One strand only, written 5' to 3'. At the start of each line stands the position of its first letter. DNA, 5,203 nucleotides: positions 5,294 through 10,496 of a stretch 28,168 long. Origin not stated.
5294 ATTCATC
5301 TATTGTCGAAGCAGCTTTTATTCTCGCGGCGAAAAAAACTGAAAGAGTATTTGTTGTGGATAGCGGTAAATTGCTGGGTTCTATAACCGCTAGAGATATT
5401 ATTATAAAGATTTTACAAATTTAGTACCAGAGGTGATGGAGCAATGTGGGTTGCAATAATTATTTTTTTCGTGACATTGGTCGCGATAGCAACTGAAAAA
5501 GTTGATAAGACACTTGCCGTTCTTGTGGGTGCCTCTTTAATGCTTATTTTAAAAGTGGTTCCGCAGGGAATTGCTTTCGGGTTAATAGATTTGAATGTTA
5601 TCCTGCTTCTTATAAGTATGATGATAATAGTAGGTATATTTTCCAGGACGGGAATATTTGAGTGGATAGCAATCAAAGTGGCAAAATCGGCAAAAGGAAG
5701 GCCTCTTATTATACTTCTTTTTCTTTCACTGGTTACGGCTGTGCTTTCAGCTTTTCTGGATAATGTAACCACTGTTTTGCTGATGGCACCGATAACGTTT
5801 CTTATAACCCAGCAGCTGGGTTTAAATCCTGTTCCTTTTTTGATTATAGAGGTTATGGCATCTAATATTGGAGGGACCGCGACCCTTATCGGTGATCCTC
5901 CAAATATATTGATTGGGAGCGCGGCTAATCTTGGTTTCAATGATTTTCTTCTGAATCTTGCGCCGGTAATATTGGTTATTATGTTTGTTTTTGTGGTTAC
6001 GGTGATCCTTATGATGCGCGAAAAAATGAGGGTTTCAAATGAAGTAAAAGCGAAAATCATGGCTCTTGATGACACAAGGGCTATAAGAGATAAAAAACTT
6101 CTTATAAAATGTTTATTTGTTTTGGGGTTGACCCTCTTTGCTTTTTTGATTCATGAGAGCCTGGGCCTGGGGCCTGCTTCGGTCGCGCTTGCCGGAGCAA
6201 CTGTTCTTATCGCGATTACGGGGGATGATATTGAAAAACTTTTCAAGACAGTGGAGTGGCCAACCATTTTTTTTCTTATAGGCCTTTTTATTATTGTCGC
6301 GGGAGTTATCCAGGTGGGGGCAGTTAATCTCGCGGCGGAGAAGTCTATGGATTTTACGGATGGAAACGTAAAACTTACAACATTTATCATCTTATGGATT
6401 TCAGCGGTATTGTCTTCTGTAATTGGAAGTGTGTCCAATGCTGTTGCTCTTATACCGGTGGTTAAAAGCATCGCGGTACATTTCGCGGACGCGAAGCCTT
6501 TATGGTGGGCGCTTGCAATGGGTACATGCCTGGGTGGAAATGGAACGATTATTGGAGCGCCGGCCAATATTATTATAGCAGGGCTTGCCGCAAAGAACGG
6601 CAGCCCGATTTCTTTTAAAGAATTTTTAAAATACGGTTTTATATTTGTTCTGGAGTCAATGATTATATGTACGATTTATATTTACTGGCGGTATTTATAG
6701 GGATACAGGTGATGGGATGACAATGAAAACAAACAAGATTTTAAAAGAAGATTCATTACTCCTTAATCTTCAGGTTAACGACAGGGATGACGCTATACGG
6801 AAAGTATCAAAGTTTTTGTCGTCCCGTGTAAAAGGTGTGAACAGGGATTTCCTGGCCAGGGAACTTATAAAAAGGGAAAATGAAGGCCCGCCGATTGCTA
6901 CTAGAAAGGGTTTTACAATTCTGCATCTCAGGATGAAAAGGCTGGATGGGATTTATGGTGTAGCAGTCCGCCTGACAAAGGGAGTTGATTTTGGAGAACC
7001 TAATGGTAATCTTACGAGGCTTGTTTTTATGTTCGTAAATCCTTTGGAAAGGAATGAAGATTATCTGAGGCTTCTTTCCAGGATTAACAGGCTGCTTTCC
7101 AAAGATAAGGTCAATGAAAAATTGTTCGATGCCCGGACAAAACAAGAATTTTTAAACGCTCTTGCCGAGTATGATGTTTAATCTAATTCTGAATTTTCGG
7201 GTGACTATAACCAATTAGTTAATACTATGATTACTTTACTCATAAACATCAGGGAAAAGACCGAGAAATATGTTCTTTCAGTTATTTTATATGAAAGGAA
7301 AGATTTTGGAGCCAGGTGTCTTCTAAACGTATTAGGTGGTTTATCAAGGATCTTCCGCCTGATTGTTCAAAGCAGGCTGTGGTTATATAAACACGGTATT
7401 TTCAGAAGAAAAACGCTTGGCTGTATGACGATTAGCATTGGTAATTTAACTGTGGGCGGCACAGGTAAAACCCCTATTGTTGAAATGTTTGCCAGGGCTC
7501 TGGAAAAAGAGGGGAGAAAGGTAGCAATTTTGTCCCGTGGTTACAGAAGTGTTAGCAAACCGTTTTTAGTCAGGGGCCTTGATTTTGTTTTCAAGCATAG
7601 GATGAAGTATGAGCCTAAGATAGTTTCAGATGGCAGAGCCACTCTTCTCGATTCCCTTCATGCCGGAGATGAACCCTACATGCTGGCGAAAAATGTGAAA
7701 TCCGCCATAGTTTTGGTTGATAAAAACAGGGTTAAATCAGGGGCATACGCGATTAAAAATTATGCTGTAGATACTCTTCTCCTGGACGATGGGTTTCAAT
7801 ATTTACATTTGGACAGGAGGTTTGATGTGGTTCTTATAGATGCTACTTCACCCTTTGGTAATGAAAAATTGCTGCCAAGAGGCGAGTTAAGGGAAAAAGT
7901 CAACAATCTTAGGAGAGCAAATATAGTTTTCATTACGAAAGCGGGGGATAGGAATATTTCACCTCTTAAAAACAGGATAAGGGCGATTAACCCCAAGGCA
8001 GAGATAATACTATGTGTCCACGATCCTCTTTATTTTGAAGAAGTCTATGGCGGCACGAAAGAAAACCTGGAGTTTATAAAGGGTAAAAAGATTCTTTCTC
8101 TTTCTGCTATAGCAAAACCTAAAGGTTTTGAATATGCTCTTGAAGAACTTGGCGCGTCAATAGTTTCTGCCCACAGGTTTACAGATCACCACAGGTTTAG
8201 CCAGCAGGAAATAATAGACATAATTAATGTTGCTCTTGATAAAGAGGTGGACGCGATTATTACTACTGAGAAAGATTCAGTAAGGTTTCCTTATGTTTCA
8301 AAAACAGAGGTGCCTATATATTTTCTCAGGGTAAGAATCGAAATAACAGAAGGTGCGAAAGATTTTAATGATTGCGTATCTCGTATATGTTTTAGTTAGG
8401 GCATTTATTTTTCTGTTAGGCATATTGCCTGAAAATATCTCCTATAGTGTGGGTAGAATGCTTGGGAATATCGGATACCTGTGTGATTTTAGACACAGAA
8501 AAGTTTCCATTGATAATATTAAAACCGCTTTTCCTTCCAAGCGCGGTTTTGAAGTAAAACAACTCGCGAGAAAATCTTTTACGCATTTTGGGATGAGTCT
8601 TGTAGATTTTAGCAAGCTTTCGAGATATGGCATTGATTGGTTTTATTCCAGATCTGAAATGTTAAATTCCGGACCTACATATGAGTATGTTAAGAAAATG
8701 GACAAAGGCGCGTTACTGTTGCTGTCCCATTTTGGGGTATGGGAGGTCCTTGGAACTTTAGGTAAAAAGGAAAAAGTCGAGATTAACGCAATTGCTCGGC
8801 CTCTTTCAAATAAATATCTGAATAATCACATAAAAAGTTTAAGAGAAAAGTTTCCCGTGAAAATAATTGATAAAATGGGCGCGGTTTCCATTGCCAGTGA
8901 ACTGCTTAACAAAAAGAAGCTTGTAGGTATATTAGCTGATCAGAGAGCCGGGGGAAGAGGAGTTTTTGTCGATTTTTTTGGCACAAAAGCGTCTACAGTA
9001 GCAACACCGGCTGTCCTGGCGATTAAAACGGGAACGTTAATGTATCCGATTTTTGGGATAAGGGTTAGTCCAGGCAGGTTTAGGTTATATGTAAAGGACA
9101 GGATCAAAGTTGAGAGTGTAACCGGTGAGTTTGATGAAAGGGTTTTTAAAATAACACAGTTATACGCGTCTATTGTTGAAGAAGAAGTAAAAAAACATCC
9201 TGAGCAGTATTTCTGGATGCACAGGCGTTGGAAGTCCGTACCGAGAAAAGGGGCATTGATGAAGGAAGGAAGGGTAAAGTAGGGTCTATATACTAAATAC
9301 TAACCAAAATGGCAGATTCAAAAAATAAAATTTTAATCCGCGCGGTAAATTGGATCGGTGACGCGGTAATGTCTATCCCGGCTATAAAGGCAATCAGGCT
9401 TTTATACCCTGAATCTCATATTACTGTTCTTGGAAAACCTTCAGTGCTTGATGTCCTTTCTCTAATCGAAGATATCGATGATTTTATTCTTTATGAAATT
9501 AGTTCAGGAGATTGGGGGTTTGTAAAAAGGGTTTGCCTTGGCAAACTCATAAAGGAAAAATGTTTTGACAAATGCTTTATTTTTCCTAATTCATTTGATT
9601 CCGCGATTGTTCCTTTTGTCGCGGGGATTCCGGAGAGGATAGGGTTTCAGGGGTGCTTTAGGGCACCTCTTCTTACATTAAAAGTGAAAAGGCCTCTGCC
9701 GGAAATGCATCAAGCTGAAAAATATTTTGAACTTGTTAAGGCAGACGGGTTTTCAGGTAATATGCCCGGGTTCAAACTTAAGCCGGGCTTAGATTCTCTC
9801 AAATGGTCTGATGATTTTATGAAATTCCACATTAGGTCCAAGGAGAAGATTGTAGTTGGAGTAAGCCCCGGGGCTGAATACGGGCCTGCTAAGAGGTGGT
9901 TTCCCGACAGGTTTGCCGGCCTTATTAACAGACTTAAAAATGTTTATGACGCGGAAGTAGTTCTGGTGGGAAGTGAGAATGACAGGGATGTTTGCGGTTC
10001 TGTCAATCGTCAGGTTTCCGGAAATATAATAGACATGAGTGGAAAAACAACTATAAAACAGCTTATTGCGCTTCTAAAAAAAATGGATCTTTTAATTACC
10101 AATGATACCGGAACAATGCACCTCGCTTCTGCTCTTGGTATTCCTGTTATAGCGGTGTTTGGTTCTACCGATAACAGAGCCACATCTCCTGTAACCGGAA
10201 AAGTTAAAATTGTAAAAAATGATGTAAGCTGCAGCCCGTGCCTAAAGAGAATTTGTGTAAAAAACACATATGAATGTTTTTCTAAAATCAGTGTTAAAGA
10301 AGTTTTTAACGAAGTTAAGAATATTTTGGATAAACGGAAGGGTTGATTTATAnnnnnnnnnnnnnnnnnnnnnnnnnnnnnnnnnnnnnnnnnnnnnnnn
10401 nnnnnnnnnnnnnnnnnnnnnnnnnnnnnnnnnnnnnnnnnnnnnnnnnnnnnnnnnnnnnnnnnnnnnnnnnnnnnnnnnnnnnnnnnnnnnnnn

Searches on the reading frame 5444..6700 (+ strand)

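Call 4: search_protein_families(library=pfam, proteins=[window:5444-6700:+], max_evalue=0.01)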
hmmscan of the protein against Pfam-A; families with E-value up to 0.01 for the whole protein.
window:5444-6700:+ (418 aa): 3 families
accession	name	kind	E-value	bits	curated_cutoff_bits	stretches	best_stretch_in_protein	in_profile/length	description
PF03600.22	CitMHS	-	2.3e-87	293.7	31.9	2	12-360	1-336/336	Citrate transporter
PF02040.21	ArsB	-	1e-19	71.7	22.2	1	4-414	2-420/423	Arsenical pump membrane protein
PF06450.18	NhaB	-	1e-08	35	27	1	139-342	212-421/515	Bacterial Na+/H+ antiporter B (NhaB)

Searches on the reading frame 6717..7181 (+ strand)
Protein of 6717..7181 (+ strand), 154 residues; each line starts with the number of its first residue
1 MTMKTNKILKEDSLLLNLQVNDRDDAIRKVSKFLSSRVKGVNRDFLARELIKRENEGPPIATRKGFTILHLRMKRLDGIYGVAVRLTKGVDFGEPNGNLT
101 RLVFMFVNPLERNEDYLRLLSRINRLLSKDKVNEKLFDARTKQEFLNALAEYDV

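Call 4: search_protein_families(library=pfam, proteins=[window:6717-7181:+], max_evalue=0.01)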
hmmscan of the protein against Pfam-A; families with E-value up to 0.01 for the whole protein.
window:6717-7181:+ (154 aa): 1 family
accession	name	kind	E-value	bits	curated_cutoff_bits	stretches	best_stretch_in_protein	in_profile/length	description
PF00359.27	PTS_EIIA_2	-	4e-21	75.9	27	1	8-151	2-143/144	Phosphoenolpyruvate-dependent sugar phosphotransferase system, EIIA 2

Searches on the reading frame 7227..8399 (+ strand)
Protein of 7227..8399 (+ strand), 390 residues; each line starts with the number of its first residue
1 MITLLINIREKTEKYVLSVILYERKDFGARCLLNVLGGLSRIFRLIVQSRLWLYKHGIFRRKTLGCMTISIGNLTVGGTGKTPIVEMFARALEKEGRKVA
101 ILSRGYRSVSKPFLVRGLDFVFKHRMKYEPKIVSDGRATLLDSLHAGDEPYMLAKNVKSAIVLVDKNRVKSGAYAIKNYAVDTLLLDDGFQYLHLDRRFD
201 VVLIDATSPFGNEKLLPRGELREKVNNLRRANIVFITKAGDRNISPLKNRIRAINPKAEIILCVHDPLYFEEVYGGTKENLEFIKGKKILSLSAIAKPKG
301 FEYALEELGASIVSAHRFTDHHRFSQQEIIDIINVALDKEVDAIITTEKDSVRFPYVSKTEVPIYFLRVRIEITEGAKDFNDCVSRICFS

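Call 4: search_protein_families(library=pfam, proteins=[window:7227-8399:+], max_evalue=0.01)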
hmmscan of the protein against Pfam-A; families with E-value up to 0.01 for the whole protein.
window:7227-8399:+ (390 aa): 1 family
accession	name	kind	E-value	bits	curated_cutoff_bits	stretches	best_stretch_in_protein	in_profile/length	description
PF02606.20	LpxK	-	4e-77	259.9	27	1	36-380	5-319/328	Tetraacyldisaccharide-1-P 4'-kinase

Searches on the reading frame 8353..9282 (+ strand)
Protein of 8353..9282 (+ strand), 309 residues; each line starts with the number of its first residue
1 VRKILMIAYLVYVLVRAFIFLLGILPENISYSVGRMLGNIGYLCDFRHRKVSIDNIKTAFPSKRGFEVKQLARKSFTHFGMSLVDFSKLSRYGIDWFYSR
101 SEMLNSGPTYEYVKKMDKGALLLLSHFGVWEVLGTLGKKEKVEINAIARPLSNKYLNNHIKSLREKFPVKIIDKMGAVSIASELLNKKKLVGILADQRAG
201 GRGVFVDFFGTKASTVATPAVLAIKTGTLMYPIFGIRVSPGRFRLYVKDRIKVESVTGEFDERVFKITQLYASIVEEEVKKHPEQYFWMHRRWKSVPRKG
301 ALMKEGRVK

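Call 4: search_protein_families(library=pfam, proteins=[window:8353-9282:+], max_evalue=0.01)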
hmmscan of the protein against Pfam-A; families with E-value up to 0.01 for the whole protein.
window:8353-9282:+ (309 aa): 1 family
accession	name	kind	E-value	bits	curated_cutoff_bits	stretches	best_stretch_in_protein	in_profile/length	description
PF03279.18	Lip_A_acyltrans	-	1.8e-47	162.4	22.3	1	3-294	7-294/295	Bacterial lipid A biosynthesis acyltransferase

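Call 75: search_protein_families(library=ncbifam, proteins=[window:8353-9282:+], max_evalue=1e-10)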
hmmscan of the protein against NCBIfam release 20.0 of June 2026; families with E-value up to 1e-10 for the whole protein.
window:8353-9282:+ (309 aa): 17 families
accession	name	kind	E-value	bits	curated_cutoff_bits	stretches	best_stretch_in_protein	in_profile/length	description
NF006270.0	PRK08419.1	equivalog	2.7e-48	164.8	248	1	8-296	3-291/298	lipid A biosynthesis lauroyl acyltransferase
NF005120.0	PRK06553.1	equivalog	3.5e-35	121.8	273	1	9-294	21-307/308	lipid A biosynthesis lauroyl acyltransferase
TIGR02207.1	lipid_A_htrB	subfamily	6.7e-29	101.2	297.8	1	12-300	15-298/303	LpxL/LpxP family Kdo(2)-lipid IV(A) lauroyl/palmitoleoyl acyltransferase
NF004569.0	PRK05906.1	equivalog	1.2e-28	100.1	439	1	116-295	138-314/454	lipid A biosynthesis lauroyl acyltransferase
NF006487.0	PRK08905.1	equivalog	2.1e-25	89.4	281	1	15-296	3-276/290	lysophospholipid acyltransferase family protein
NF005399.0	PRK06946.1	subfamily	2.2e-25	89.5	343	1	7-298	2-288/294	lipid A biosynthesis lauroyl acyltransferase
NF005919.0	PRK07920.1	equivalog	7.2e-22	77.8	209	1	113-294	114-294/311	phosphatidylinositol mannoside acyltransferase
NF005340.0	PRK06860.1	subfamily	8.5e-22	77.7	398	1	10-298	20-302/309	lipid A biosynthesis lauroyl acyltransferase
NF006437.0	PRK08733.1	equivalog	1.2e-21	77.1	540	1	12-298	22-299/306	LpxL/LpxP family Kdo(2)-lipid IV(A) lauroyl/palmitoleoyl acyltransferase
NF004191.0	PRK05646.1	equivalog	1.3e-21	77.1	491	1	13-299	19-301/310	lipid A biosynthesis lauroyl acyltransferase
NF006432.0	PRK08706.1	equivalog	3.2e-21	75.8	384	1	17-298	6-283/289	lipid A biosynthesis lauroyl acyltransferase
NF005150.0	PRK06628.1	equivalog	2.9e-20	72.9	350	1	7-294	8-289/290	lipid A biosynthesis lauroyl acyltransferase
NF006507.0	PRK08943.1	subfamily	2.5e-16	59.7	337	1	14-295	29-306/322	lipid A biosynthesis (KDO)2-(lauroyl)-lipid IVA acyltransferase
NF005952.0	PRK08025.1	equivalog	2.6e-16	59.6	517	1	5-298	12-299/306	kdo(2)-lipid IV(A) palmitoleoyltransferase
NF006438.0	PRK08734.1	equivalog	2.4e-13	49.8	363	1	30-297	25-289/305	lauroyl acyltransferase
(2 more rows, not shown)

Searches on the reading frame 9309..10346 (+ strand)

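Call 4: search_protein_families(library=pfam, proteins=[window:9309-10346:+], max_evalue=0.01)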
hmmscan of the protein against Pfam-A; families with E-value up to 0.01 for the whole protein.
window:9309-10346:+ (345 aa): 1 family
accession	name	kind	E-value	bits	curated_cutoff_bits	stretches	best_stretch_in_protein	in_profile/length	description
PF01075.23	Glyco_transf_9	-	1.6e-43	149.2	22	1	77-320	4-245/247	Glycosyltransferase family 9 (heptosyltransferase)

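Call 75: search_protein_families(library=ncbifam, proteins=[window:9309-10346:+], max_evalue=1e-10)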
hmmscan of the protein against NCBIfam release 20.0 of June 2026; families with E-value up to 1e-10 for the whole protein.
window:9309-10346:+ (345 aa): 5 families
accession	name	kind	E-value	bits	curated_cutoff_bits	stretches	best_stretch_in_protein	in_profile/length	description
TIGR02195.1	heptsyl_trn_II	equivalog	3.9e-68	230.1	134.6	1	7-340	1-338/339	lipopolysaccharide heptosyltransferase II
NF008162.0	PRK10916.1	equivalog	2.4e-46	158.5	569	1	7-304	2-307/348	ADP-heptose--LPS heptosyltransferase RfaF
NF007742.0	PRK10422.1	equivalog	4.8e-18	65.1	467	1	194-341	196-344/352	lipopolysaccharide core heptosyltransferase RfaQ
TIGR02201.1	heptsyl_trn_III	equivalog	6.4e-16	58.3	170.2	1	194-303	194-305/344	putative lipopolysaccharide heptosyltransferase III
TIGR02193.1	heptsyl_trn_I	equivalog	6.7e-16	58.4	185.3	1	194-339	193-319/320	lipopolysaccharide heptosyltransferase I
